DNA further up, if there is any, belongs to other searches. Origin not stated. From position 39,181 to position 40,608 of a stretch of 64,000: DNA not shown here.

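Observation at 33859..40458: Three GT9 (LPS-heptosyltransferase family) genes in an archaeal N-glycosylation locus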

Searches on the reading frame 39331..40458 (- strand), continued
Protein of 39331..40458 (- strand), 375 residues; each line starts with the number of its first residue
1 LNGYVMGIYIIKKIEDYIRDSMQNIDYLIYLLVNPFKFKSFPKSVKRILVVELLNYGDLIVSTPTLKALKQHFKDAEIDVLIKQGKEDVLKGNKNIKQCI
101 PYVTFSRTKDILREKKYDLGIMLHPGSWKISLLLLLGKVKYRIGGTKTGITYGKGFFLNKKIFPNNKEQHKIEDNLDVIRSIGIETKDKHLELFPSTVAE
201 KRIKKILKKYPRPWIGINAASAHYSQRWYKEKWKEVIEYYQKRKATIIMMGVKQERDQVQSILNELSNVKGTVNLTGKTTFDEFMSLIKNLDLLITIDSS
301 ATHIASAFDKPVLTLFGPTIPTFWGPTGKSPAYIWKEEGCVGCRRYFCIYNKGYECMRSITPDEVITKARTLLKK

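Call 51: search_protein_families(library=ncbifam, proteins=[L029:16326-16937:+, L029:16882-18351:+, L029:9992-11020:+, L029:11017-12141:+, L029:15154-16302:+, L029:18353-19915:+, L067:15762-16367:+, L067:16409-17851:+, L067:7311-9962:+, L063:11073-11633:+], max_evalue=0.00001)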
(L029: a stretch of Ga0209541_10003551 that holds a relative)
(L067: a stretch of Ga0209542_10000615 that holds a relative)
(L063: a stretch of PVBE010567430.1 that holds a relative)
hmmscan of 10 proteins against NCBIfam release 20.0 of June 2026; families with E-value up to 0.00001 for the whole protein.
L029:16326-16937:+ (203 aa): 6 families
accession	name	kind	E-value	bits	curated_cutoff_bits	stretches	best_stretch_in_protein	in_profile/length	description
NF010546.0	PRK13936.1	equivalog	1e-59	201.6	276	1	2-200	2-196/197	phosphoheptose isomerase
TIGR00441.1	gmhA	equivalog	8.4e-48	162.3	209.45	1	34-193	2-154/154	D-sedoheptulose 7-phosphate isomerase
NF008138.0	PRK10886.1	equivalog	5.6e-39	133.9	352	1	5-199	3-193/196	DnaA initiator-associating protein DiaA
NF001628.0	PRK00414.1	equivalog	2.9e-37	128.2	265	1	6-196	5-190/192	D-sedoheptulose 7-phosphate isomerase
NF010547.0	PRK13938.1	equivalog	8e-34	117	320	1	26-198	28-193/196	D-sedoheptulose 7-phosphate isomerase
NF003915.0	PRK05441.1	subfamily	1.4e-06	27.6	168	1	20-169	39-182/300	N-acetylmuramic acid 6-phosphate etherase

L029:16882-18351:+ (489 aa): 21 families
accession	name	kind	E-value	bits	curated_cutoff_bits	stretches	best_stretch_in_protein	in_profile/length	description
NF008454.0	PRK11316.1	equivalog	6.5e-132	440.5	521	1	21-488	5-473/475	bifunctional D-glycero-beta-D-manno-heptose-7-phosphate kinase/D-glycero-beta-D-manno-heptose 1-phosphate adenylyltransferase HldE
TIGR02198.1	rfaE_dom_I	equivalog_domain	4.9e-97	324.8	345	1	23-328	4-314/315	D-glycero-beta-D-manno-heptose-7-phosphate kinase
TIGR02199.1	rfaE_dom_II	equivalog_domain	2.6e-48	163.5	181.5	1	345-487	3-143/144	D-glycero-beta-D-manno-heptose 1-phosphate adenylyltransferase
TIGR02152.1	D_ribokin_bact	equivalog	3e-24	85.9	299.65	1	29-318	1-288/298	ribokinase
TIGR00125.1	cyt_tran_rel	domain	7.4e-17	61.3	27.7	1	355-421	1-64/65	adenylyltransferase/cytidyltransferase family protein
TIGR03168.1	1-PFK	subfamily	9.2e-16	57.6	216.4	1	55-323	23-294/305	hexose kinase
TIGR03828.1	pfkB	equivalog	7.1e-15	54.8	292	1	55-320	23-291/305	1-phosphofructokinase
NF008353.0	PRK11142.1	equivalog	9.2e-15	54.9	341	1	27-317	3-290/307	ribokinase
TIGR04382.1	myo_inos_iolC_N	equivalog_domain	6.7e-14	51.9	300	1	205-318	185-297/309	5-dehydro-2-deoxygluconokinase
NF053626.1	RibKinHalex1628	equivalog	2.7e-11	43.5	330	0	66-131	38-103/293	ATP-dependent ribose-1-phosphate kinase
TIGR01518.1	g3p_cytidyltrns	equivalog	3.8e-11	43.2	165.4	1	356-484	1-123/125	glycerol-3-phosphate cytidylyltransferase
NF041164.1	NucKinThplmales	equivalog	1.1e-10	41.2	450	1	183-313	141-274/295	nucleoside kinase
NF006957.1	PRK09434.1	equivalog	2.4e-10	40.4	450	0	55-120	13-81/302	fructokinase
NF007355.0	PRK09850.1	equivalog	3.4e-08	32.9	540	1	57-314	30-290/313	pseudouridine kinase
NF047869.1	myo_kin_aldol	exception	3.8e-08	32.2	600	0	60-118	33-91/586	bifunctional 5-dehydro-2-deoxygluconokinase/5-dehydro-2-deoxyphosphogluconate aldolase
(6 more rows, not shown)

L029:9992-11020:+ (342 aa): 6 families
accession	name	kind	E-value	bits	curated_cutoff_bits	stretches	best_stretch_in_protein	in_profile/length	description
TIGR02201.1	heptsyl_trn_III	equivalog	2.1e-30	105.9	170.2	1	149-319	133-305/344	putative lipopolysaccharide heptosyltransferase III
NF007742.0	PRK10422.1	equivalog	1.1e-28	100.1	467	1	35-319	4-307/352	lipopolysaccharide core heptosyltransferase RfaQ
TIGR02195.1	heptsyl_trn_II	equivalog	8.2e-26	90.9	134.6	1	87-334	67-316/339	lipopolysaccharide heptosyltransferase II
TIGR02193.1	heptsyl_trn_I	equivalog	1.5e-20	73.7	185.3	1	109-340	94-320/320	lipopolysaccharide heptosyltransferase I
NF008162.0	PRK10916.1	equivalog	6.9e-17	61.6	569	1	91-317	72-304/348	ADP-heptose--LPS heptosyltransferase RfaF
NF008204.0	PRK10964.1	equivalog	6.2e-12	45.3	437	1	104-339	90-319/322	lipopolysaccharide heptosyltransferase RfaC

L029:11017-12141:+ (374 aa): 28 families (the best 25 are shown)
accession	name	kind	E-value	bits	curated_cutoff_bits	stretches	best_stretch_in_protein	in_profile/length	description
NF041010.1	glycosy_Agl16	equivalog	1e-28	100.2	575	1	1-373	1-351/352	glycosylation protein Agl16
NF038295.1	EPS_HpsP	equivalog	2.8e-26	92.4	550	1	2-373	1-387/388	hormogonium polysaccharide biosynthesis glycosyltransferase HpsP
TIGR02149.1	glgA_Coryne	subfamily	2e-22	79.9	302.4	1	13-373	14-390/391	glycogen synthase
TIGR03999.1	thiol_BshA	equivalog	4e-21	75.4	273.7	1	11-373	8-373/375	N-acetyl-alpha-D-glucosaminyl L-malate synthase BshA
NF053513.1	Gtran_IagA_BgsA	equivalog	5.1e-20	71.7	460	1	81-373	37-331/333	LTA glycolipid anchor biosynthesis glycosyltransferase, IagA/BgsA family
NF038298.1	EPS_HpsO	equivalog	1.1e-19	70.6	575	1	140-373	139-387/388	hormogonium polysaccharide biosynthesis glycosyltransferase HpsO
TIGR03449.1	mycothiol_MshA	equivalog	3.7e-18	65.6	462.5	1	145-372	162-402/406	D-inositol-3-phosphate glycosyltransferase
NF047684.1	TeichurnBiosyTuaC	equivalog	1.5e-17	63.6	550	1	162-373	176-389/391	teichuronic acid biosynthesis protein TuaC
TIGR04157.1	glyco_rSAM_CFB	subfamily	2.3e-16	59.8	400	1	142-317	164-342/406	TIGR04157 family glycosyltransferase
NF046085.1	XrtY_assoc_Gly1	equivalog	2.8e-16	59.3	400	1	1-370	1-381/387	XrtY-associated glycosyltransferase XYAG1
NF049987.1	DaglGlyslTfaseDgs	equivalog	3.3e-16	59.2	500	1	81-373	37-327/332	processive diacylglycerol alpha-glucosyltransferase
TIGR02095.1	glgA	subfamily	1.1e-15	57.3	328.45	1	187-373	276-477/477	glycogen/starch synthase, ADP-glucose type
NF041876.1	EPS_EpsE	equivalog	1e-13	51.3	400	1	167-355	182-377/389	exopolysaccharide biosynthesis GT4 family glycosyltransferase EpsE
NF050063.1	ProtGlycPglJ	equivalog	3.3e-13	49.6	500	1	132-362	129-355/363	N-acetylgalactosamine-N,N'-diacetylbacillosaminyl-diphospho-undecaprenol 4-alpha-N-acetylgalactosaminyltransferase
TIGR03088.1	stp2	hypoth_equivalog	1.1e-12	47.8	409.05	1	151-374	140-374/374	TIGR03088 family PEP-CTERM/XrtA system glycosyltransferase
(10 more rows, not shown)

L029:15154-16302:+ (382 aa): 5 families
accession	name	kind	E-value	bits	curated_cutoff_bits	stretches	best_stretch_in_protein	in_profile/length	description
TIGR02193.1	heptsyl_trn_I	equivalog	7.2e-19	68.2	185.3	1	43-338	1-294/320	lipopolysaccharide heptosyltransferase I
TIGR02195.1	heptsyl_trn_II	equivalog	2.1e-18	66.5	134.6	1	43-330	1-287/339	lipopolysaccharide heptosyltransferase II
TIGR02201.1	heptsyl_trn_III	equivalog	3.1e-16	59.4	170.2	1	43-328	1-289/344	putative lipopolysaccharide heptosyltransferase III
NF008162.0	PRK10916.1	equivalog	3.3e-12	46.3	569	1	219-342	188-307/348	ADP-heptose--LPS heptosyltransferase RfaF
NF007742.0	PRK10422.1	equivalog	1.2e-10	40.8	467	1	43-328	7-291/352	lipopolysaccharide core heptosyltransferase RfaQ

L029:18353-19915:+ (520 aa): 1 family
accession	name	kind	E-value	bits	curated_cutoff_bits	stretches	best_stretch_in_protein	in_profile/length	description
NF047440.1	LA3751_2_3_fam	subfamily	1.4e-14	53.8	200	1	95-421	87-403/460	LA_3751/LA_3752 family putative glycosyltransferase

L067:15762-16367:+ (201 aa): 12 families
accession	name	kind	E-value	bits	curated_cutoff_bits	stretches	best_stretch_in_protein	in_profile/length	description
NF010546.0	PRK13936.1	equivalog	3e-57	193.6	276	1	8-196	6-195/197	phosphoheptose isomerase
TIGR00441.1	gmhA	equivalog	5.8e-56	188.8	209.45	1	38-189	4-153/154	D-sedoheptulose 7-phosphate isomerase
NF001628.0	PRK00414.1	equivalog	1.1e-41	142.6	265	1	16-190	12-187/192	D-sedoheptulose 7-phosphate isomerase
NF010547.0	PRK13938.1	equivalog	1.1e-39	136.1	320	1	33-192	33-190/196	D-sedoheptulose 7-phosphate isomerase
NF008138.0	PRK10886.1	equivalog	1.4e-31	109.8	352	1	27-193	23-190/196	DnaA initiator-associating protein DiaA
TIGR03127.2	RuMP_HxlB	equivalog_domain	4.1e-09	36.6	160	0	114-170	71-127/178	6-phospho-3-hexuloisomerase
NF041755.1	RuMP_HxlAB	equivalog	4.4e-09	35.8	500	0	71-170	250-343/391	bifunctional 3-hexulose-6-phosphate synthase/6-phospho-3-hexuloisomerase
NF002805.0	PRK02947.1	subfamily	8.6e-09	34.9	135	1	8-149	2-141/247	sugar isomerase domain-containing protein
NF009222.0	PRK12570.1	subfamily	3.6e-08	32.6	255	1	15-163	39-186/307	N-acetylmuramic acid 6-phosphate etherase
NF040776.2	AlsR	equivalog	6.3e-08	31.9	400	1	111-173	172-234/279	transcriptional repressor AlsR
NF003915.0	PRK05441.1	subfamily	7.5e-08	31.7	168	1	4-164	21-180/300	N-acetylmuramic acid 6-phosphate etherase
NF008458.0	PRK11337.1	equivalog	5.5e-06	25.6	378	1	111-172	184-245/293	MurR/RpiR family transcriptional regulator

L067:16409-17851:+ (480 aa): 21 families
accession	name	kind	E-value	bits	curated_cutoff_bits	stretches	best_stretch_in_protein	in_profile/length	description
NF008454.0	PRK11316.1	equivalog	3.2e-134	448.1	521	1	8-476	5-474/475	bifunctional D-glycero-beta-D-manno-heptose-7-phosphate kinase/D-glycero-beta-D-manno-heptose 1-phosphate adenylyltransferase HldE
TIGR02198.1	rfaE_dom_I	equivalog_domain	4.5e-100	334.8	345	1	9-314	3-313/315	D-glycero-beta-D-manno-heptose-7-phosphate kinase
TIGR02199.1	rfaE_dom_II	equivalog_domain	1.3e-50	170.9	181.5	1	331-474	2-143/144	D-glycero-beta-D-manno-heptose 1-phosphate adenylyltransferase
TIGR02152.1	D_ribokin_bact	equivalog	1e-25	90.7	299.65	1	16-305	1-288/298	ribokinase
NF008353.0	PRK11142.1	equivalog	4.3e-19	69.1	341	1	14-305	3-291/307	ribokinase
TIGR03168.1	1-PFK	subfamily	1.9e-17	63.2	216.4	1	49-313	31-297/305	hexose kinase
TIGR03828.1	pfkB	equivalog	3.3e-17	62.5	292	1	50-313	31-297/305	1-phosphofructokinase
TIGR04382.1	myo_inos_iolC_N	equivalog_domain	1.3e-16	60.8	300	1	192-307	185-299/309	5-dehydro-2-deoxygluconokinase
TIGR00125.1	cyt_tran_rel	domain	2e-16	59.9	27.7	1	342-407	1-63/65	adenylyltransferase/cytidyltransferase family protein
TIGR01518.1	g3p_cytidyltrns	equivalog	7.6e-12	45.4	165.4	1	343-471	1-123/125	glycerol-3-phosphate cytidylyltransferase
NF007321.0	PRK09813.1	equivalog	6.4e-11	42.2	247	1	42-110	13-80/261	fructoselysine 6-kinase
NF006957.1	PRK09434.1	equivalog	1.7e-10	40.9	450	1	47-107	21-81/302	fructokinase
NF047869.1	myo_kin_aldol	exception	3.4e-10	38.9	600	0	254-334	268-355/586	bifunctional 5-dehydro-2-deoxygluconokinase/5-dehydro-2-deoxyphosphogluconate aldolase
NF053626.1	RibKinHalex1628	equivalog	5.9e-10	39.1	330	1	52-119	37-104/293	ATP-dependent ribose-1-phosphate kinase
NF001985.0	PRK00777.1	subfamily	3.7e-08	33.6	104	1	342-401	6-63/157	pantetheine-phosphate adenylyltransferase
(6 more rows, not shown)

L067:7311-9962:+ (883 aa): 1 family
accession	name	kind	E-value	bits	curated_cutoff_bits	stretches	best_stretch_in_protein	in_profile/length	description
TIGR04154.1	archaeo_STT3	subfamily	7.3e-34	117.2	450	1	26-686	2-627/831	oligosaccharyl transferase, archaeosortase A system-associated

L063:11073-11633:+ (187 aa): 15 families
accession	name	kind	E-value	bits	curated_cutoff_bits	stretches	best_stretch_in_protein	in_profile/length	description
NF006506.0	PRK08942.1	equivalog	9.8e-53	178.4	178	1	2-186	2-180/182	D-glycero-beta-D-manno-heptose 1,7-bisphosphate 7-phosphatase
TIGR00213.1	GmhB_yaeD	subfamily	2.5e-51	173.8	149.6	1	4-157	2-155/176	D-glycero-beta-D-manno-heptose 1,7-bisphosphate 7-phosphatase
NF050049.1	HBPPhtaseGmhB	domain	7.3e-37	126.8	250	1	3-161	3-152/171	D-glycero-alpha-D-manno-heptose-1,7-bisphosphate 7-phosphatase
TIGR01656.1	Histidinol-ppas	subfamily_domain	7.8e-36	123.2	84.15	1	4-151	1-145/149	histidinol-phosphate phosphatase domain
TIGR01662.1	HAD-SF-IIIA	subfamily_domain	8e-35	120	44.6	1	4-154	1-140/141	HAD-IIIA family hydrolase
NF005264.0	PRK06769.1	equivalog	7.8e-30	104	217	1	2-186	3-174/175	HAD-IIIA family hydrolase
NF003937.0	PRK05446.1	equivalog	1.5e-25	90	443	1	2-152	2-148/355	bifunctional histidinol-phosphatase/imidazoleglycerol-phosphate dehydratase HisB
TIGR01261.1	hisB_Nterm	equivalog_domain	3.2e-23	82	140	1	4-147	2-141/161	histidinol-phosphatase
TIGR01452.1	PGP_euk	subfamily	2.4e-07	30.5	201.95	1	109-176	202-276/279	phosphoglycolate/pyridoxal phosphate family phosphatase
NF009804.0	PRK13288.1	equivalog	6.9e-07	29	218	0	104-178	133-205/215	pyrophosphatase PpaX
NF009695.0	PRK13222.1-2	equivalog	9.3e-07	28.5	225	0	107-185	148-224/226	phosphoglycolate phosphatase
TIGR01664.1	DNA-3'-Pase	equivalog_domain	1e-06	28.8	107.65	1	26-135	39-136/167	DNA 3'-phosphatase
NF053752.1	TK1734_fam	exception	3e-06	26.7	475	1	109-184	186-260/260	2-phosphoglycolate phosphatase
TIGR02253.1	CTE7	subfamily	3.2e-06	27.1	169.75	0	104-176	145-217/221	TIGR02253 family HAD-type hydrolase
TIGR01457.1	HAD-SF-IIA-hyp2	hypoth_equivalog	4.8e-06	26.3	247.65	1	108-176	177-246/249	TIGR01457 family HAD-type hydrolase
